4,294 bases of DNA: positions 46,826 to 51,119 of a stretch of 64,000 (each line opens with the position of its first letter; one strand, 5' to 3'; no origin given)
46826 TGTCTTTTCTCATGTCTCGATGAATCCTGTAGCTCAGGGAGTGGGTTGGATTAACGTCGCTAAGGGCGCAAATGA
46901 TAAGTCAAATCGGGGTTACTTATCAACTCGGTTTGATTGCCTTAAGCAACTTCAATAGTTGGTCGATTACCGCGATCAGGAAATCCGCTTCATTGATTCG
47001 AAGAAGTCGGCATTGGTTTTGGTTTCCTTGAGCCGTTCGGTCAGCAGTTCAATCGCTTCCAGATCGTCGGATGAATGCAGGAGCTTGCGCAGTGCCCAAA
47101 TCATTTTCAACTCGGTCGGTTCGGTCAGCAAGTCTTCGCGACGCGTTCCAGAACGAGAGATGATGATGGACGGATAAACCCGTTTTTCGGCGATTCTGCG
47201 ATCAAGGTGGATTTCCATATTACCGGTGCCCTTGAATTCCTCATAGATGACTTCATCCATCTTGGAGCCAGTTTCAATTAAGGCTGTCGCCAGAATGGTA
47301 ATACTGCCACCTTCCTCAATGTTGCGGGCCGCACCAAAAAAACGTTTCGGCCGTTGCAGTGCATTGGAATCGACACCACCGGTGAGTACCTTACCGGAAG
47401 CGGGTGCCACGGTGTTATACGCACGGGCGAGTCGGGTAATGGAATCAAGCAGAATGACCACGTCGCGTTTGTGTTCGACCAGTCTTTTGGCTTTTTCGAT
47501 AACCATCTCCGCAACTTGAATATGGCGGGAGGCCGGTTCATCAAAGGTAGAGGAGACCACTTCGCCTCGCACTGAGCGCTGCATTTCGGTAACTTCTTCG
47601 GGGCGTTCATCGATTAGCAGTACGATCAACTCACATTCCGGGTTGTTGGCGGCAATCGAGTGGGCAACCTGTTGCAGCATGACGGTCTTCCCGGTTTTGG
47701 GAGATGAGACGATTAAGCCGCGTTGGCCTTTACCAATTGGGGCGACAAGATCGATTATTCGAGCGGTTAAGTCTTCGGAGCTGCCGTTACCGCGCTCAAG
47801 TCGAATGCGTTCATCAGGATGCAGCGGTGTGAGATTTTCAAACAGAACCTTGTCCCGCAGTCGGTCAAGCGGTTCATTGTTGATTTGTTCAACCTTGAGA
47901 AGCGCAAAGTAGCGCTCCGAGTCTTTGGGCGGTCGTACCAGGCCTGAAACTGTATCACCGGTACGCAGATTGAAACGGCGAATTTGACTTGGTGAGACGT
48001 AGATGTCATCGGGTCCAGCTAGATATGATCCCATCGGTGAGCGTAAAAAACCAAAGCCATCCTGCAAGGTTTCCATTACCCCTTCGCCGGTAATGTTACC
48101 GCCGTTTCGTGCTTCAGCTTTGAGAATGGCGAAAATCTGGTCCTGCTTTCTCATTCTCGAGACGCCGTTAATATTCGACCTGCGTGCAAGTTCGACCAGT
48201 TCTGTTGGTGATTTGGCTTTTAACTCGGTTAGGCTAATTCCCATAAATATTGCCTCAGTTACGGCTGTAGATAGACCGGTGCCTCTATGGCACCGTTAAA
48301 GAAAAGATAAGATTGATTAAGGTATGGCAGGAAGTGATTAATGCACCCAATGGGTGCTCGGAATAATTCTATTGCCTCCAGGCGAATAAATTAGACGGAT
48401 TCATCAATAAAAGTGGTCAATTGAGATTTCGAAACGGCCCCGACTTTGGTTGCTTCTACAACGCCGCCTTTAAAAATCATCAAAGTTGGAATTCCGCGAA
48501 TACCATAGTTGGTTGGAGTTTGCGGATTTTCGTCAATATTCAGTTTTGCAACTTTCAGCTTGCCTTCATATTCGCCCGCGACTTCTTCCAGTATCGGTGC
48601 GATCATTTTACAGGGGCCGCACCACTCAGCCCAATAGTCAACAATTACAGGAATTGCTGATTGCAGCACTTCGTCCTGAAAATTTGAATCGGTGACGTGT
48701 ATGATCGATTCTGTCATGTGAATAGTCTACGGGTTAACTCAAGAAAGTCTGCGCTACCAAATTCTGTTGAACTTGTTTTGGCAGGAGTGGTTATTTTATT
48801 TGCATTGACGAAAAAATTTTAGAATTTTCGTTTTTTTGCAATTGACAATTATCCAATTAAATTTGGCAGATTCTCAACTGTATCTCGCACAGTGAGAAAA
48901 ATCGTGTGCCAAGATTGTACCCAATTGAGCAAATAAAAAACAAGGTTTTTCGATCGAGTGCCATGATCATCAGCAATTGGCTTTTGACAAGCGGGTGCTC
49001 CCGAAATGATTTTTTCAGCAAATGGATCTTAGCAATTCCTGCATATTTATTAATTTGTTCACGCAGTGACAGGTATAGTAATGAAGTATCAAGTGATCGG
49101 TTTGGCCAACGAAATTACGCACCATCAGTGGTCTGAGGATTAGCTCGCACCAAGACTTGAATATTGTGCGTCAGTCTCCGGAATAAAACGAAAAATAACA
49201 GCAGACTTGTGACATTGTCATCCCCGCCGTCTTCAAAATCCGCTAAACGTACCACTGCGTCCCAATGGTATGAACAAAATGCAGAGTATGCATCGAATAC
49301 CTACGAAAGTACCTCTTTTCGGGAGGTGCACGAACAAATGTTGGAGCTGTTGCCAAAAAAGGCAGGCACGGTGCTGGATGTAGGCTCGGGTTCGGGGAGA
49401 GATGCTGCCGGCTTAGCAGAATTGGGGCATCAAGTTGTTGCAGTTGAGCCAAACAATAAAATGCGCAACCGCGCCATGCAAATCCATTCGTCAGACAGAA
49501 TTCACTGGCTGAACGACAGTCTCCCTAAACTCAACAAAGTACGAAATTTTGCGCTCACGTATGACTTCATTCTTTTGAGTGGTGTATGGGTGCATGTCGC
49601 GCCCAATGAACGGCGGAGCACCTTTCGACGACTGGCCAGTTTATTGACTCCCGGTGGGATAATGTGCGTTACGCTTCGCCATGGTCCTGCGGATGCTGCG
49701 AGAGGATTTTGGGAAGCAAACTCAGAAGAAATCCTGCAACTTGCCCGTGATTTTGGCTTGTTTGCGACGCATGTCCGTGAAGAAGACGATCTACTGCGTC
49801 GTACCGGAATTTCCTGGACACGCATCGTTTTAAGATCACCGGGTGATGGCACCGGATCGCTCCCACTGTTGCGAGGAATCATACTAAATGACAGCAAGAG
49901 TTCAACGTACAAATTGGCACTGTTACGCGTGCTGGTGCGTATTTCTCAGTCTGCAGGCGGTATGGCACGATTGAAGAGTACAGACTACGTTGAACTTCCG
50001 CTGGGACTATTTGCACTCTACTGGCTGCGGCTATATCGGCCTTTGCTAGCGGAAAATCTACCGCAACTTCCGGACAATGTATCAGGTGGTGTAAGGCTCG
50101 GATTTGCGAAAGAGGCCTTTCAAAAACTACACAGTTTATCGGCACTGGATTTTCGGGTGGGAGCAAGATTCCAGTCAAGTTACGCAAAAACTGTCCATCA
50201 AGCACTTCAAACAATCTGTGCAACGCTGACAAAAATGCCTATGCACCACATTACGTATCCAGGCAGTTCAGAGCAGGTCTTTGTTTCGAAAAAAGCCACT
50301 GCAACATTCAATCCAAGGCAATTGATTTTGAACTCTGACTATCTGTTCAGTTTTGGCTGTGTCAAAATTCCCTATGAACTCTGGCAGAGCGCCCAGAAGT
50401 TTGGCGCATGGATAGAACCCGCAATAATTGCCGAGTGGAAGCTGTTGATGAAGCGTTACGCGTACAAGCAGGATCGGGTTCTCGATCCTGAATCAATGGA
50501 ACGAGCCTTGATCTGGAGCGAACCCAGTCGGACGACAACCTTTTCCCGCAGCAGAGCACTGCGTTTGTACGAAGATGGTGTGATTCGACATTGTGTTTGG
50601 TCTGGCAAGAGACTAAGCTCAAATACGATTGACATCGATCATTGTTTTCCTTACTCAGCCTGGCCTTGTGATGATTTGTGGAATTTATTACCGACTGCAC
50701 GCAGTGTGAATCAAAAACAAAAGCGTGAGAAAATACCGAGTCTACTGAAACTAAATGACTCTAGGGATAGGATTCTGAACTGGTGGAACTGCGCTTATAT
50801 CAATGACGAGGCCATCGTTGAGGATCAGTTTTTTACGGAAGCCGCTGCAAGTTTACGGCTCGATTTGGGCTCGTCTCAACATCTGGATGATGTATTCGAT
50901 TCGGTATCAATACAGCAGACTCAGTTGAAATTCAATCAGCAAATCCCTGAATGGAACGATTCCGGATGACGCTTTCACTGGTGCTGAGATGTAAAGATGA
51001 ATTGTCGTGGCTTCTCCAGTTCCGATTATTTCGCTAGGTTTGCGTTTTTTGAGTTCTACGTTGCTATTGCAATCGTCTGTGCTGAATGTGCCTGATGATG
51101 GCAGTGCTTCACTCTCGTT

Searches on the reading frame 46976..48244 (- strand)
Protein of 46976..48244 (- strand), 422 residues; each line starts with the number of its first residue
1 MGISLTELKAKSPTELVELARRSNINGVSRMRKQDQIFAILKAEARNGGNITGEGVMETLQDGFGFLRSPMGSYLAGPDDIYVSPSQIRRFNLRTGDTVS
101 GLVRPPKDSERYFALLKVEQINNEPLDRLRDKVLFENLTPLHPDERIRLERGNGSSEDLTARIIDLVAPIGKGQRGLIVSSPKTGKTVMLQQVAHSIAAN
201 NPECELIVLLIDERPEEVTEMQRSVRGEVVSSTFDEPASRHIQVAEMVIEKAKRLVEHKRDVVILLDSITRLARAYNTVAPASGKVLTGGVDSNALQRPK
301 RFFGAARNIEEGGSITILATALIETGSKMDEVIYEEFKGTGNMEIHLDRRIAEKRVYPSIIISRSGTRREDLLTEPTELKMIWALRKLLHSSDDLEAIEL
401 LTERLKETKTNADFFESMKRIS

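Call 52: search_protein_families(library=pfam, proteins=[window:46976-48244:-], max_evalue=1e-10)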
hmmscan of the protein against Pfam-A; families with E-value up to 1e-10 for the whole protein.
window:46976-48244:- (422 aa): 3 families
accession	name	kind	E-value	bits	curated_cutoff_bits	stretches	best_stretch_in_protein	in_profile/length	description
PF07497.18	Rho_RNA_bind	-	7.2e-33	112.7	27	1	54-125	2-71/73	Rho termination factor, RNA-binding domain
PF00006.31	ATP-synt_ab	-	3.6e-27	95.9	29.5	1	162-365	3-211/213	ATP synthase alpha/beta family, nucleotide-binding domain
PF07498.18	Rho_N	-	2e-14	53.7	24.9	1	7-49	1-43/43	Rho termination factor, N-terminal domain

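Call 53: find_related_loci(query=window:46976-48244:-, collection=genome_contigs, flank=500)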
Query window:46976-48244:- (422 aa) in genome_contigs; peptide patterns used: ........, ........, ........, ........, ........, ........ (x = any residue, [..] = any of these).
600 stretches matched a pattern (row limit reached: there are more); 598 encode a relative of the query (tblastn E <= 1e-3); the best 80 are kept; 80 distinct loci.
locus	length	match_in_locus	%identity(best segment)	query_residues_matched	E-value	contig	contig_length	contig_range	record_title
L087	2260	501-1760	78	1-420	0e+0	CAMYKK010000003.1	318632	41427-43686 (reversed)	MAG: uncultured Gammaproteobacteria bacterium isolate FCS_M_Gamma_075 genome assembly, contig: scaffold_24, whole genome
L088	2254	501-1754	78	3-420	0e+0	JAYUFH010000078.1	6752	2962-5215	MAG: Pseudomonadota bacterium isolate GFS_7679 GFS_7679_77, whole genome shotgun sequence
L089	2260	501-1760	77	1-420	0e+0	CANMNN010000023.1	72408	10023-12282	uncultured Arenicella sp. isolate 2-1273.fasta genome assembly, contig: NODE_37, whole genome shotgun sequence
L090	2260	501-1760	77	1-420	0e+0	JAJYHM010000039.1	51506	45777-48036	MAG: Proteobacteria bacterium isolate DBS1-3.bin65 NODE_1010_length_51506_cov_14.6272, whole genome shotgun sequence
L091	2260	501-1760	76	1-420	0e+0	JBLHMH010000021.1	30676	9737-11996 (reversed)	MAG: Polaribacter sp. isolate 3300057242_80 Ga0535639_0000892, whole genome shotgun sequence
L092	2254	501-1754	76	3-420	0e+0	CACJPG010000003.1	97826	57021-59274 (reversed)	uncultured Thiothrix sp. isolate AG-447-N20 genome assembly, contig: AG-447-N20_NODE_3, whole genome shotgun sequence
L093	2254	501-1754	75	3-420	0e+0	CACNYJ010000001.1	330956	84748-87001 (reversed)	MAG: uncultured Thiothrix sp. isolate AH-287-I11 genome assembly, contig: AH-287-I11_NODE_1, whole genome shotgun sequen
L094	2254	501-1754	76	3-420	0e+0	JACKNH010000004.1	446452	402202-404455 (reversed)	MAG: Gammaproteobacteria bacterium isolate HK-STAS-PROT-139 HK-STAS-PROT-139_4, whole genome shotgun sequence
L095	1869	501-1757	75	2-420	0e+0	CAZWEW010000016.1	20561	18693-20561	MAG TPA_asm: uncultured Woeseia sp. isolate binchicken_co46_908 genome assembly, contig: NODE_4776_length_20561_cov_4.20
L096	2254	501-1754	75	3-420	0e+0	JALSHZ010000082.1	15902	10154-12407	MAG: Gammaproteobacteria bacterium isolate 354-166_metabat2_scaf2bin.003 354-166_scaffold_3619_c1, whole genome shotgun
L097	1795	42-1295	75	3-420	0e+0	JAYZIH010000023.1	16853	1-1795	MAG: Pseudomonadota bacterium isolate XB_MAG231 DB_MAG231_0023, whole genome shotgun sequence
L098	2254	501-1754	76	3-420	0e+0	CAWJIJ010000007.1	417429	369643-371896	MAG: uncultured Gammaproteobacteria bacterium isolate MFD03804.bin.1.13 genome assembly, contig: contig_39894, whole gen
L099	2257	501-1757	76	2-420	0e+0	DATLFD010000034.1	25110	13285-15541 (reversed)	MAG TPA_asm: Gammaproteobacteria bacterium isolate SMAG_U14393 k141_3704293, whole genome shotgun sequence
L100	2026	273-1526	76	3-420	0e+0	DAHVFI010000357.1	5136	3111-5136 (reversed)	MAG TPA_asm: Gammaproteobacteria bacterium isolate clean1713 k141_195179, whole genome shotgun sequence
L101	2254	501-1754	74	3-420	0e+0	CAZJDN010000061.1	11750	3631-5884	MAG TPA_asm: uncultured Thiothrix sp. isolate binchicken_co263_214 genome assembly, contig: NODE_4952_length_11750_cov_3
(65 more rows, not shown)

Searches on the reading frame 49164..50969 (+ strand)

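Call 52: search_protein_families(library=pfam, proteins=[window:49164-50969:+], max_evalue=1e-10)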
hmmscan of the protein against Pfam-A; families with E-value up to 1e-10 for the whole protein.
window:49164-50969:+ (601 aa): 2 families
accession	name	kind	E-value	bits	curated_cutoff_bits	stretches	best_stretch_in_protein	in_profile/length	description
PF13489.12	Methyltransf_23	-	7.3e-13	49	27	1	52-171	6-118/164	Methyltransferase domain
PF13649.12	Methyltransf_25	-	3.7e-12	47.2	27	1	70-165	1-97/97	Methyltransferase domain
